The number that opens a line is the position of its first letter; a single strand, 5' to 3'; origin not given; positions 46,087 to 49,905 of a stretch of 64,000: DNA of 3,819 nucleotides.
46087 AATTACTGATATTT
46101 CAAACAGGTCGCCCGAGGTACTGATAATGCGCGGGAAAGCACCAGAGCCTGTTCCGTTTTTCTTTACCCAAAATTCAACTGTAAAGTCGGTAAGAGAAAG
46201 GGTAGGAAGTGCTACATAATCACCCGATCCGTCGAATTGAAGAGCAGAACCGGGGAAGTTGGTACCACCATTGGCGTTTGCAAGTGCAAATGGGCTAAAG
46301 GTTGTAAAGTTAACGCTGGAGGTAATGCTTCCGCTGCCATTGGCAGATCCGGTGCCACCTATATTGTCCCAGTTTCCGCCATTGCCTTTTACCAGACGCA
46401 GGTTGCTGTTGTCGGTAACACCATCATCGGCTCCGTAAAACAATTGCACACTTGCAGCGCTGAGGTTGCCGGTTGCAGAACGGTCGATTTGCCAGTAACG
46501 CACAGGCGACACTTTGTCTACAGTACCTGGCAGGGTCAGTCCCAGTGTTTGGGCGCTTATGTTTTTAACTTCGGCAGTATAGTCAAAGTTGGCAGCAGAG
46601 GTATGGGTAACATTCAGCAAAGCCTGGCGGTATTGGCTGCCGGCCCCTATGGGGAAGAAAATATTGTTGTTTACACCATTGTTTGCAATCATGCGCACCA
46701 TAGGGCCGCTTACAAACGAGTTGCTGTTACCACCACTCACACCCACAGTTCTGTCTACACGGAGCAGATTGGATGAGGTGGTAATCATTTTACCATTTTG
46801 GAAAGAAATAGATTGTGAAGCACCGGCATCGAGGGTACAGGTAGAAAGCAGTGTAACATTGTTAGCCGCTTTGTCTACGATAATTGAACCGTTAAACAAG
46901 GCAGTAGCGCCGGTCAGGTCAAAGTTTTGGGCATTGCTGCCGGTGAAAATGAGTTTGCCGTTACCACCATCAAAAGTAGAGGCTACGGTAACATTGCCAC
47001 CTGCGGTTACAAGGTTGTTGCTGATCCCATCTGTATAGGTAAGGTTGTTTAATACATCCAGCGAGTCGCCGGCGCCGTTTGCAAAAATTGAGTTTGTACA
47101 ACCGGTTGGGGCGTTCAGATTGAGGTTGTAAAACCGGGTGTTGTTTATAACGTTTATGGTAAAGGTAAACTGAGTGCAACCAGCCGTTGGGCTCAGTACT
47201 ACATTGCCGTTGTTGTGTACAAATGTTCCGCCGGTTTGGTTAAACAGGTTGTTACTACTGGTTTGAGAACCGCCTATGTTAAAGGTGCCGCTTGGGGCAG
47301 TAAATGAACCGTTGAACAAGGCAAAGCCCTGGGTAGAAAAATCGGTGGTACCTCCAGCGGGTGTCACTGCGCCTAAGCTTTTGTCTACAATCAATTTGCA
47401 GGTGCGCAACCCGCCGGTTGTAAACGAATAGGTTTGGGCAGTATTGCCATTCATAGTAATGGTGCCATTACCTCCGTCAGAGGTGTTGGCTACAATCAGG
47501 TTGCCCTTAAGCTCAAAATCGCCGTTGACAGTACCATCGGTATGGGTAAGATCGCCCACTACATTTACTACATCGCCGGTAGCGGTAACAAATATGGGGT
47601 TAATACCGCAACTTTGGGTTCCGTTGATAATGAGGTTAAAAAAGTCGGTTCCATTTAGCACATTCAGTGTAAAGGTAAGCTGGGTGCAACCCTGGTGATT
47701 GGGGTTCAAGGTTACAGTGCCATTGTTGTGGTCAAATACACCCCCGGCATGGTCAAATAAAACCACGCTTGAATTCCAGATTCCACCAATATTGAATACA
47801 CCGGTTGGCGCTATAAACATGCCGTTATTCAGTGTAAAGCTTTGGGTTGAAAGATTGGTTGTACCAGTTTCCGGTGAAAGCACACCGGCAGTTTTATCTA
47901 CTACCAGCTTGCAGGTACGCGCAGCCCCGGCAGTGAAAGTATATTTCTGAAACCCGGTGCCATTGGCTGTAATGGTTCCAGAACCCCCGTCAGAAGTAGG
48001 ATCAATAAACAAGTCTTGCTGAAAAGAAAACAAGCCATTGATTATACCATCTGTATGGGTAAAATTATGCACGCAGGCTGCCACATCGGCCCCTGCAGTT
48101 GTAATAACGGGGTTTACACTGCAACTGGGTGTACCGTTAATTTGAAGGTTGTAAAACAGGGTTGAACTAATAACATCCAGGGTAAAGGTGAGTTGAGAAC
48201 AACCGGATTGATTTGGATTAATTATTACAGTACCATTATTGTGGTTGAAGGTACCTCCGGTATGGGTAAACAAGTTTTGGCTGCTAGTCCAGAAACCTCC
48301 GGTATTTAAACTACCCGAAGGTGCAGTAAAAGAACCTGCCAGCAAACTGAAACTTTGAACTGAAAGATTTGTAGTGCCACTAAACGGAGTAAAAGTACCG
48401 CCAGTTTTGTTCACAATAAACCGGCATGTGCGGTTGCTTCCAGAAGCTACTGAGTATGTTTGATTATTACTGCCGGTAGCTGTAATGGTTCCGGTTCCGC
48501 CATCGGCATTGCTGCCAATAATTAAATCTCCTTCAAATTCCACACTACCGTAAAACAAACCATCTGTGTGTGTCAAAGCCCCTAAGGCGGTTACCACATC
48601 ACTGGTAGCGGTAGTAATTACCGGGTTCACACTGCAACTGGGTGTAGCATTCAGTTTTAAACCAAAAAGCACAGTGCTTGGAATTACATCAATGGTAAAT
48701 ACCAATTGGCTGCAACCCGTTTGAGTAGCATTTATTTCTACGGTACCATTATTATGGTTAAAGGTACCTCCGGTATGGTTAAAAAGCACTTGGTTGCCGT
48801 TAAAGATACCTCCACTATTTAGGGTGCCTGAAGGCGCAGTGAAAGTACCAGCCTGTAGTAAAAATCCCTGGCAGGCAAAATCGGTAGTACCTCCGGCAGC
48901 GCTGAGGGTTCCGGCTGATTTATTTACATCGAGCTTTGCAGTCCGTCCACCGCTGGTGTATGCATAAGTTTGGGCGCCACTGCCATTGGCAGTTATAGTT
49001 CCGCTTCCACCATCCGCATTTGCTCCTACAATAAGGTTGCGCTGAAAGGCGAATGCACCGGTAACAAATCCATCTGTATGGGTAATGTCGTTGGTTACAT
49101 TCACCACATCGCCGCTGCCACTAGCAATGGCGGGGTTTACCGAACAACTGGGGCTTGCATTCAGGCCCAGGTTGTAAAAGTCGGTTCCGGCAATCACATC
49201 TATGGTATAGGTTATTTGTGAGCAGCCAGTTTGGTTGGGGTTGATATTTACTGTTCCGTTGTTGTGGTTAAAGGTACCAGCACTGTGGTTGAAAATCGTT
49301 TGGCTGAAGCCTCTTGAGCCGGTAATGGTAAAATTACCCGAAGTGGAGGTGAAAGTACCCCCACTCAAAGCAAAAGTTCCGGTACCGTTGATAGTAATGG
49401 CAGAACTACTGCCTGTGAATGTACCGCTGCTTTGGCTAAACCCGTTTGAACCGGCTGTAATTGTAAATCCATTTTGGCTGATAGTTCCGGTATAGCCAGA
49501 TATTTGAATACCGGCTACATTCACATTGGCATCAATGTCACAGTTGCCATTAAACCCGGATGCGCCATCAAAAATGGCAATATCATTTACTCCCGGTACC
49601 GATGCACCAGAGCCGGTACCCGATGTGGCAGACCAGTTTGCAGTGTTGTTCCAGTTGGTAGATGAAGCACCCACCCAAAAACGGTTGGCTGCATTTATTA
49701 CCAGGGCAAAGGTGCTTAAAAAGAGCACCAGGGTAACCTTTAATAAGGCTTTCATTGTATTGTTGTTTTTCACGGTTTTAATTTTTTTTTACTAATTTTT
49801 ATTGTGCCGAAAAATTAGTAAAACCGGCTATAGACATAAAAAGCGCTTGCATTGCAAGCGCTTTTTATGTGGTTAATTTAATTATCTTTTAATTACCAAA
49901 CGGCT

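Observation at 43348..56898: Tandem giant T9SS cargo paralogs with a ~0.9-kb near-identical block and conserved C-terminal third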

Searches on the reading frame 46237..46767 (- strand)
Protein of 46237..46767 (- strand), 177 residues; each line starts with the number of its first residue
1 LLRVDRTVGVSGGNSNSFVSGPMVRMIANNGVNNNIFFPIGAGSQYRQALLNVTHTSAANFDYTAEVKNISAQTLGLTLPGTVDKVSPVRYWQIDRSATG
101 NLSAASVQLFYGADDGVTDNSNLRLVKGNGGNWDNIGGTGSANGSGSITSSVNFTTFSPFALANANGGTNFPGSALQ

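Call 50: search_protein_families(library=pfam, alignment_id=A2, max_evalue=1)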
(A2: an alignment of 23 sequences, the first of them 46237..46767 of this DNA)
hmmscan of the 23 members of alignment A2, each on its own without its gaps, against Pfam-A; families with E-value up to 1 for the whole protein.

A. member 1, window:46237-46767:- (177 aa): 0 families

B. families by the number of members that match (of 23 scanned): 6 families
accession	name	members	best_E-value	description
PF19565.4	DUF6087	4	0.059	Family of unknown function (DUF6087)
PF22774.2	DNAJC11_beta-barrel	1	0.046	DNAJC11, beta-barrel domain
PF14352.11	DUF4402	1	0.059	Domain of unknown function (DUF4402)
PF21764.3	Invasin_D4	1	0.064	Invasin, domain 4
PF16721.11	zf-H3C2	1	0.16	Zinc-finger like, probable DNA-binding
PF23953.1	TPR_COPA_B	1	0.18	COPA/B TPR domain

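Call 53: predict_structure(alignment_id=A2)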
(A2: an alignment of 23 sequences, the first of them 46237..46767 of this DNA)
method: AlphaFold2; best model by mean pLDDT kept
length: 177 residues; sequences in the alignment: 23
mean_pLDDT: 90.5   pTM: 0.88
mean pLDDT of the five models: 90.5, 90.2, 90.1, 89.0, 85.4
residues with pLDDT >= 90: 130; 70-90: 38; 50-70: 6; < 50: 3
segments of 3 or more residues with pLDDT < 50: 175-177
pLDDT, mean of each block of 10 residues (from residue 1): 89 90 86 87 92 88 95 94 92 90 94 92 94 96 96 95 90 56
secondary structure, 60 per line:
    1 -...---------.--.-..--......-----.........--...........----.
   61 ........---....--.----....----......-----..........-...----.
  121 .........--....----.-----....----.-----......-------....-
elements in order: E2-4 E23-28 E34-42 E45-55 E60-68 H72-75 E83-86 E91-96 E102-111 E123-129 E132-135 E146-149 E160-165 H173-176

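Call 65: fold_search(model_id=the predicted structure, library=pdb)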
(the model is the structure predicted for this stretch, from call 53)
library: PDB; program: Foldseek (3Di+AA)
matches with E <= 10: 501; with E <= 0.001: 1
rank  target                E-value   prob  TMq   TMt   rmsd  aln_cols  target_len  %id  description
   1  7crw_A                3.5e-04  1.00  0.35  0.25   7.0       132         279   14  Cryo-EM structure of rNLRP1-rDPP9 complex (released 2021-03-24)
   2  4dlo_A                3.1e-03  1.00  0.48  0.28   5.2       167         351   14  Crystal structure of the GAIN and HormR domains of brain angiogenesis inhibitor 3 (BAI3) (released 2012-02-22)
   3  7jn7_B                4.0e-02  0.41  0.27  0.20   9.1       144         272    8  Human DPP9-CARD8 complex (released 2021-05-19)
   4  6o6w_MODEL_1_A        5.1e-02  0.63  0.36  0.41   8.7       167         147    8  Solution structure of human myeloid-derived growth factor (released 2019-11-13)
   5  6dc6_C                7.7e-02  0.12  0.20  0.05  19.5       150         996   12  Crystal structure of human ubiquitin activating enzyme E1 (Uba1) in complex with ubiquitin (released 2018-10-10)
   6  8bp8_C                9.2e-02  0.02  0.10  0.05  19.4       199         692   12  SPA of Trypsin untreated Rotavirus TLP spike (released 2023-04-05)
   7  3g5b                  9.8e-02  0.75  0.37  0.20   5.7       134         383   13  The structure of UNC5b cytoplasmic domain (released 2009-04-07)
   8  8hdr_G                1.3e-01  0.03  0.11  0.12  21.9       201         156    5  Cyanophage Pam3 neck (released 2023-02-01)
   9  9cyn_A                1.7e-01  0.12  0.25  0.21  16.2       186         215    8  Flagellar filament sheath protein FlaA1 (released 2026-03-18)
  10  9cyn_C                1.7e-01  0.06  0.17  0.14  16.9       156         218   12  Flagellar filament sheath protein FlaA1 (released 2026-03-18)
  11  2wvz_A                2.2e-01  0.04  0.14  0.05  16.8       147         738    5  Structure of the Family GH92 Inverting Mannosidase BT3990 from Bacteroides thetaiotaomicron VPI-5482 (released 2009-12-29)
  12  2wvx_A                2.4e-01  0.04  0.14  0.05  16.4       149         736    7  Structure of the Family GH92 Inverting Mannosidase BT3990 from Bacteroides thetaiotaomicron VPI-5482 (released 2009-11-03)
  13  2wvz_C                2.4e-01  0.04  0.14  0.05  16.4       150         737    7  Structure of the Family GH92 Inverting Mannosidase BT3990 from Bacteroides thetaiotaomicron VPI-5482 (released 2009-12-29)
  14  6f8z_B                2.5e-01  0.03  0.14  0.05  18.0       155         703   12  Structure of the family GH92 alpha-mannosidase BT3130 from Bacteroides thetaiotaomicron (released 2018-05-02)
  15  4ue0_A                2.7e-01  0.16  0.24  0.31  14.9       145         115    7  Structure of the bovine atadenovirus type 4 fibre head protein (released 2015-06-03)
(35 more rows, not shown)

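Call 68: find_related_loci(query=A3, collection=metagenome_contigs, flank=10000)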
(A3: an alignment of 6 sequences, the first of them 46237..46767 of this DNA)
Query A3 (177 aa) in metagenome_contigs; peptide patterns used: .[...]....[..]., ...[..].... (x = any residue, [..] = any of these).
531 stretches matched a pattern; 2 encode a relative of the query (tblastn E <= 1e-3); 2 distinct loci.
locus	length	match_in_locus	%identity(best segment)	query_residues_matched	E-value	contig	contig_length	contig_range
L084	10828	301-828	70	1-176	3e-79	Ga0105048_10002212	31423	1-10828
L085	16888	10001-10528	70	1-176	3e-79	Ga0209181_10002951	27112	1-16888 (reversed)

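Call 79: search_protein_representatives(alignment_id=A2)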
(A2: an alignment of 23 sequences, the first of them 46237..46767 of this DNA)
Query: 23 sequences, 174 profile positions. Proteins with E-value up to 0.001 (for the whole library): 7251; up to 1e-10: 5477; up to 1e-30: 1899. The best 150 are listed.
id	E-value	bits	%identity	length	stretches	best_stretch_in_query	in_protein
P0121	3.9e-162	550.9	-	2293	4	1-168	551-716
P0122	1.6e-161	548.9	-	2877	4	2-164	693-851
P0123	9.3e-143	487.8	-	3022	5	1-163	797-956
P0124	3.1e-117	404.7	-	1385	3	1-168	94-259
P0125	2.3e-114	395.3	-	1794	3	1-166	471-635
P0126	1.6e-88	311.2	-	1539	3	1-162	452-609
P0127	1.5e-83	295.0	-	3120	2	1-162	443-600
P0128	4.0e-80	283.8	-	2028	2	9-161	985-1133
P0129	3.3e-79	280.9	-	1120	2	1-165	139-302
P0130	1.9e-76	271.9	-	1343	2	1-161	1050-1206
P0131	9.2e-74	263.1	-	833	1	1-173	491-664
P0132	1.6e-73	262.4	-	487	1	1-174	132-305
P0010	2.2e-73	261.9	-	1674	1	1-174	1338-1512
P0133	6.7e-73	260.3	-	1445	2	2-163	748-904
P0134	7.4e-72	256.9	-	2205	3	8-170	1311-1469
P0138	1.1e-68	246.6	-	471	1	2-174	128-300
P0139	1.3e-68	246.4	-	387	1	1-174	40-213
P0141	1.9e-68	245.8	-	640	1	1-173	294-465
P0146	2.6e-67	242.1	-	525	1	1-174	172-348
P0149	4.0e-67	241.5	-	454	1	1-174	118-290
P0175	3.8e-64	231.8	-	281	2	1-166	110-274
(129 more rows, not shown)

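Call 80: search_protein_families(library=pfam, proteins=[P0132, P0138, P0139, P0146, P0149, P0175, P0121, P0124, P0131, P0141], max_evalue=0.001)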
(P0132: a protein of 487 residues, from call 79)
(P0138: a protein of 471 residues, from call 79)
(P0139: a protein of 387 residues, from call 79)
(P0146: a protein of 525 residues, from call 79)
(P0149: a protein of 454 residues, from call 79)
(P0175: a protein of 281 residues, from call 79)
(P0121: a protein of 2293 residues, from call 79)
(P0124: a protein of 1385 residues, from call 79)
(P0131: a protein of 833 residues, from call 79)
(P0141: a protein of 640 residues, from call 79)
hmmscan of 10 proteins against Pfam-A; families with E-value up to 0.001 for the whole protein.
P0132 (487 aa): 1 family
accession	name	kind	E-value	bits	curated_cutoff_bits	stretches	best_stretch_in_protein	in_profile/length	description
PF18962.6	Por_Secre_tail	-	4.8e-08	33.6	27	1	405-486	1-75/75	Secretion system C-terminal sorting domain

P0138 (471 aa): 1 family
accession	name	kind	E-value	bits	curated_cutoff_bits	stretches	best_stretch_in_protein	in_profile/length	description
PF18962.6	Por_Secre_tail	-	9.3e-10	39.1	27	1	399-468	1-74/75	Secretion system C-terminal sorting domain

P0139 (387 aa): 1 family
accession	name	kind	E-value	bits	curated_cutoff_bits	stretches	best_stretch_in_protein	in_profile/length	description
PF18962.6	Por_Secre_tail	-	2.8e-11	44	27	1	311-385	1-75/75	Secretion system C-terminal sorting domain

P0146 (525 aa): 0 families

P0149 (454 aa): 1 family
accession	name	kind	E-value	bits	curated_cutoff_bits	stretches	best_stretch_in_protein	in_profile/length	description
PF18962.6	Por_Secre_tail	-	1.2e-09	38.8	27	1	388-447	2-70/75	Secretion system C-terminal sorting domain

P0175 (281 aa): 0 families

P0121 (2293 aa): 0 families

P0124 (1385 aa): 0 families

P0131 (833 aa): 2 families
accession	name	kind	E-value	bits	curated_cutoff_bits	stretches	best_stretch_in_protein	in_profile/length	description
PF18962.6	Por_Secre_tail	-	2.3e-08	34.6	27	1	763-829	1-68/75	Secretion system C-terminal sorting domain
PF05753.20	TRAP_beta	-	0.0007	19.5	22.4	0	125-195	60-127/178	Translocon-associated protein beta (TRAPB)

P0141 (640 aa): 2 families
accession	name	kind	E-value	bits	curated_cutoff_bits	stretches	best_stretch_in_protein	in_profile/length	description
PF18962.6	Por_Secre_tail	-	9.7e-16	58.3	27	1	566-635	2-71/75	Secretion system C-terminal sorting domain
PF11589.14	DUF3244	-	0.00084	19.7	25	0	579-629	35-86/96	Domain of unknown function (DUF3244)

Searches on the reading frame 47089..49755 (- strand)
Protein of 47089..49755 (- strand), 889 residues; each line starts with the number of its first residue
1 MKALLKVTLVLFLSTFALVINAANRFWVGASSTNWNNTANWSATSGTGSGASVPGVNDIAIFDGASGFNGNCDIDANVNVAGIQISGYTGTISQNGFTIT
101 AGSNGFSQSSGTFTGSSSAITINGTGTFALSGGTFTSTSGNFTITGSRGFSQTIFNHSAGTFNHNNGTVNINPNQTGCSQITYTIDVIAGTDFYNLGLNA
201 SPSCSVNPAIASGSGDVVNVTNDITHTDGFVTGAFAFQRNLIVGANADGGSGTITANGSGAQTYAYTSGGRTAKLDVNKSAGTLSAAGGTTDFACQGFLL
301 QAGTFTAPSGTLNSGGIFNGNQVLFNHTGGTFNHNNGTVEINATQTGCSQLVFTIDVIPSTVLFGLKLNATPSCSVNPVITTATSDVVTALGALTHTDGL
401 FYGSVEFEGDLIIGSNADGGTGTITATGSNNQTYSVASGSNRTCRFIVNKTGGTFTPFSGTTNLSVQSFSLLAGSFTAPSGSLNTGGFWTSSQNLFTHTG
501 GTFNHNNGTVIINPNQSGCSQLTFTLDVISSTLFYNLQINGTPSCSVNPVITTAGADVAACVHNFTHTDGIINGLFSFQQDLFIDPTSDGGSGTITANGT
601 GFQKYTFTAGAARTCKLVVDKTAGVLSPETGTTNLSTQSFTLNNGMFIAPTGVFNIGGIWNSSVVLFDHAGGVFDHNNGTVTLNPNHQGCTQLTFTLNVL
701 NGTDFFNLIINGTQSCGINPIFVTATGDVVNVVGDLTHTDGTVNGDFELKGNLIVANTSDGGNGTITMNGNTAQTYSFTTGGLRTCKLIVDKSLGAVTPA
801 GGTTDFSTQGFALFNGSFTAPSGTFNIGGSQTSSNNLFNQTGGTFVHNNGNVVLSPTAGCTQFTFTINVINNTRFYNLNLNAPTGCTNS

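Call 27: search_solved_structures(query=window:47089-49755:-, max_evalue=1)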
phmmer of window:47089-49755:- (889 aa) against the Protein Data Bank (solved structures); distinct sequences matched with E-value up to 1: 0.

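Call 29: search_protein_families(library=pfam, proteins=[window:47089-49755:-], max_evalue=5)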
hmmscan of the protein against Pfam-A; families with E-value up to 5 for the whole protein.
window:47089-49755:- (889 aa): 2 families
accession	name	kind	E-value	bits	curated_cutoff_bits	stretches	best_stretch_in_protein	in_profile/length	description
PF25300.1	Fn3_Dep-1_3rd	-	0.0064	16.8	26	1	168-225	2-60/85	Dep-1 third Fn3-like domain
PF04264.18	YceI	-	0.23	12.3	23.7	0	318-357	12-51/150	YceI-like domain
